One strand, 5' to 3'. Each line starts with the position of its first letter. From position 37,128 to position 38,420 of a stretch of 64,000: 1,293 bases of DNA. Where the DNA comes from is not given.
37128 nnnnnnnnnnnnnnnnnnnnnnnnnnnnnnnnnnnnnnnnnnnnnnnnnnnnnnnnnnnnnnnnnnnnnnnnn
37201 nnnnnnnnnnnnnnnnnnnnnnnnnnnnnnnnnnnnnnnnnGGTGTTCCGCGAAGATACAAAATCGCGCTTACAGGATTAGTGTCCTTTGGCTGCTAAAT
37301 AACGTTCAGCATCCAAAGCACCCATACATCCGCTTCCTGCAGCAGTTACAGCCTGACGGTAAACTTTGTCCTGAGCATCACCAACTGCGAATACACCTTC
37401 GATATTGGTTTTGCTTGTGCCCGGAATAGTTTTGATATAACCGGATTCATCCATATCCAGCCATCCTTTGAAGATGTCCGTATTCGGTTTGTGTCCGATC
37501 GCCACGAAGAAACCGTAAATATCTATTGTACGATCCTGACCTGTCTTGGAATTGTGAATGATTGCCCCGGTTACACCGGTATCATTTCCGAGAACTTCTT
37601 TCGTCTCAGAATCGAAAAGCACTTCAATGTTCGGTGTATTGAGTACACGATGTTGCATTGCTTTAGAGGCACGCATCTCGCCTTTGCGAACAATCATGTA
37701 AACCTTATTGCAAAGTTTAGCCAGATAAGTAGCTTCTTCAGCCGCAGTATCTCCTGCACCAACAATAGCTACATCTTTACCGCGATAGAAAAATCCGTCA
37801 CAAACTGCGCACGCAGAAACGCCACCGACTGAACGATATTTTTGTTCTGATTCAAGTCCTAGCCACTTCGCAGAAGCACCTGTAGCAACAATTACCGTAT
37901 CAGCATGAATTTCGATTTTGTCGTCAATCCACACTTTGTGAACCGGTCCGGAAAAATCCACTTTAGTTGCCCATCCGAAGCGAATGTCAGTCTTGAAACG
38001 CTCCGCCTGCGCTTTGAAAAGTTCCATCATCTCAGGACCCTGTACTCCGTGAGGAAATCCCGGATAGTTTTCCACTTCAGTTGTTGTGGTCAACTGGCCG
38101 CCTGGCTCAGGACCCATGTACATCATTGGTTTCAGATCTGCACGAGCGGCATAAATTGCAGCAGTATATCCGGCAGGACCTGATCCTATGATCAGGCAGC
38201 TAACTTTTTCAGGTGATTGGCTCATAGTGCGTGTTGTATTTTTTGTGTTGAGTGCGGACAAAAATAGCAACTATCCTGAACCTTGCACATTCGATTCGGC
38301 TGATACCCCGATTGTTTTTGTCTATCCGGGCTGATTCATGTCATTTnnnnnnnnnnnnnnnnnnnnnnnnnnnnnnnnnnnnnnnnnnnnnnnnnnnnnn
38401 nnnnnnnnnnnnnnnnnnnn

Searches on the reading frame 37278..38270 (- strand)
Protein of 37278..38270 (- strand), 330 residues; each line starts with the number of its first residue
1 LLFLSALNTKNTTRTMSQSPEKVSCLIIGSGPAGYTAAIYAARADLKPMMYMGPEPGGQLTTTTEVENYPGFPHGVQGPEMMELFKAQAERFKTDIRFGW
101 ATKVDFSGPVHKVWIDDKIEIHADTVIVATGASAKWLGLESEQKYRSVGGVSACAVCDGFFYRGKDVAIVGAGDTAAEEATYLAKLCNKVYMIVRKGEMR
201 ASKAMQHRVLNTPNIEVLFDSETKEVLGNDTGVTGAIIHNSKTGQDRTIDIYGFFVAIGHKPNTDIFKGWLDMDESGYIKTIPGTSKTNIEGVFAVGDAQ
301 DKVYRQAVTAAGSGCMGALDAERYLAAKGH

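Call 8: search_protein_families(library=ncbifam, proteins=[window:37278-38270:-])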
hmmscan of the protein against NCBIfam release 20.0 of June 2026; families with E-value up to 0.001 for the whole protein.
window:37278-38270:- (330 aa): 47 families (the best 25 are shown)
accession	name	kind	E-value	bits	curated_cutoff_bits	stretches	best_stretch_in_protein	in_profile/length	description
TIGR01292.1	TRX_reduct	equivalog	7.6e-110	366.4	343.45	1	25-325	3-300/300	thioredoxin-disulfide reductase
NF007614.0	PRK10262.1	equivalog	3.4e-93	312.3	644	1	24-326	8-315/321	thioredoxin-disulfide reductase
TIGR03143.1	AhpF_homolog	hypoth_equivalog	1.8e-78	264.5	687.65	1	26-327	8-310/555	putative alkyl hydroperoxide reductase F subunit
TIGR03140.1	AhpF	equivalog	2.1e-63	214.6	502.9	1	13-325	203-512/515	alkyl hydroperoxide reductase subunit F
TIGR01350.1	lipoamide_DH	equivalog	3.8e-17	62.2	408.8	2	113-304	119-313/461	dihydrolipoyl dehydrogenase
TIGR02053.1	MerA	equivalog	2.3e-14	53.3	454.45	1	111-320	117-327/465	mercury(II) reductase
NF004776.0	PRK06116.1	equivalog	1e-13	51.1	480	1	110-304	120-309/450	glutathione-disulfide reductase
TIGR04018.1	Bthiol_YpdA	hypoth_equivalog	3.6e-12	45.7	339.9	1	110-300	102-289/316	YpdA family putative bacillithiol disulfide reductase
NF004945.0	PRK06292.2-3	equivalog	2.4e-11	43.2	494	1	119-302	126-307/457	dihydrolipoyl dehydrogenase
TIGR01316.1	gltA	equivalog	6.2e-11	41.7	471.75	1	161-324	269-448/449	NADPH-dependent glutamate synthase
NF004947.0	PRK06292.2-5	equivalog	9.1e-11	41.3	592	1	120-303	129-313/474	dihydrolipoyl dehydrogenase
NF004939.0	PRK06292.1-1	equivalog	1.2e-10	40.7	435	1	111-304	123-317/476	dihydrolipoyl dehydrogenase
TIGR01421.1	gluta_reduc_1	equivalog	1.5e-10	40.8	556.15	1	87-309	99-314/450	glutathione-disulfide reductase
NF010037.0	PRK13512.1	equivalog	1.5e-10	40.6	394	1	115-307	98-286/438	CoA-disulfide reductase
TIGR03385.1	CoA_CoA_reduc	equivalog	1.7e-10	40.3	578.8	1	123-305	104-288/439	CoA-disulfide reductase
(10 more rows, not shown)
